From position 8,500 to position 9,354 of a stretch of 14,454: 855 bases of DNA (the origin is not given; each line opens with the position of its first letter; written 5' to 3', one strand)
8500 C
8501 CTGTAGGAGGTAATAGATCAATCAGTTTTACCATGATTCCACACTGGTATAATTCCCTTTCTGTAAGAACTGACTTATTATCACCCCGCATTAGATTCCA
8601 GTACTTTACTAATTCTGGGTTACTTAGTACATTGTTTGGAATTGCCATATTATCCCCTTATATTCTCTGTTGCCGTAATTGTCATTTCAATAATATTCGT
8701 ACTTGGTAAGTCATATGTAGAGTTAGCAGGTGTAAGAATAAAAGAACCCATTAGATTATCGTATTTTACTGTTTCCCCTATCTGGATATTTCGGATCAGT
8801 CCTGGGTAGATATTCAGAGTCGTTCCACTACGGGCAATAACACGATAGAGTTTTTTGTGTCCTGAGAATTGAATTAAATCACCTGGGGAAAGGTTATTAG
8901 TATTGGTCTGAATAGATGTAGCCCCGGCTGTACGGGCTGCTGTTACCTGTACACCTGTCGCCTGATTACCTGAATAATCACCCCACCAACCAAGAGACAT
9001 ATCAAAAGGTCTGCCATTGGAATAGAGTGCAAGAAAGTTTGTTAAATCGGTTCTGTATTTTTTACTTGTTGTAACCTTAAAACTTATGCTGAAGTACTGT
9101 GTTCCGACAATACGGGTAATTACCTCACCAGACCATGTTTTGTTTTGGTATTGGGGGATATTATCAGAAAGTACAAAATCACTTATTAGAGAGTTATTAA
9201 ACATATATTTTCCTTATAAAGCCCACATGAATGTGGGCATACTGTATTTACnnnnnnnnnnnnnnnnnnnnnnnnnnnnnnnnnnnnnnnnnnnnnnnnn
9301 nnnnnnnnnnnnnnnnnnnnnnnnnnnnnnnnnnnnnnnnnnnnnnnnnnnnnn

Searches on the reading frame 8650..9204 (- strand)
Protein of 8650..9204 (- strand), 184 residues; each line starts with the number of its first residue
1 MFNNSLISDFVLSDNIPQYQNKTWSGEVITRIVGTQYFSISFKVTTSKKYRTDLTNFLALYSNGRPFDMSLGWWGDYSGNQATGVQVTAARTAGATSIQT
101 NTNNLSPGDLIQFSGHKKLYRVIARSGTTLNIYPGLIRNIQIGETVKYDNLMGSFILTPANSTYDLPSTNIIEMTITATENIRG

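Call 5: search_protein_families(library=pfam, proteins=[window:8650-9204:-], max_evalue=1)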
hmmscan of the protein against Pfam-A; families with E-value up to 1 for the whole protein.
window:8650-9204:- (184 aa): 1 family
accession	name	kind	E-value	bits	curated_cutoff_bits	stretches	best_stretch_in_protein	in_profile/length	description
PF21430.3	DTP-pb9_B-dom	-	0.0013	19.1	27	1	92-138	18-72/85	Distal tail protein pb9, B domain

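Call 10: search_protein_families(library=phrogs, proteins=[window:8650-9204:-], max_evalue=0.1)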
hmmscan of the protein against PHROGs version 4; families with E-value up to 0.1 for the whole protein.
window:8650-9204:- (184 aa): 3 families
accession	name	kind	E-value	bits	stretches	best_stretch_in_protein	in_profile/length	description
phrog_1302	-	tail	5.3e-17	63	1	13-181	17-199/201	distal tail protein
phrog_283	-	head and packaging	1e-05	26.1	1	79-141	223-294/385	major head protein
phrog_29004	-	unknown function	0.048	14.8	1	18-74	116-168/179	-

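Call 68: search_protein_families(library=ncbifam, proteins=[window:8650-9204:-], max_evalue=0.01)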
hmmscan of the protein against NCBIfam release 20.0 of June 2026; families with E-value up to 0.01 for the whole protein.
window:8650-9204:- (184 aa): 0 families
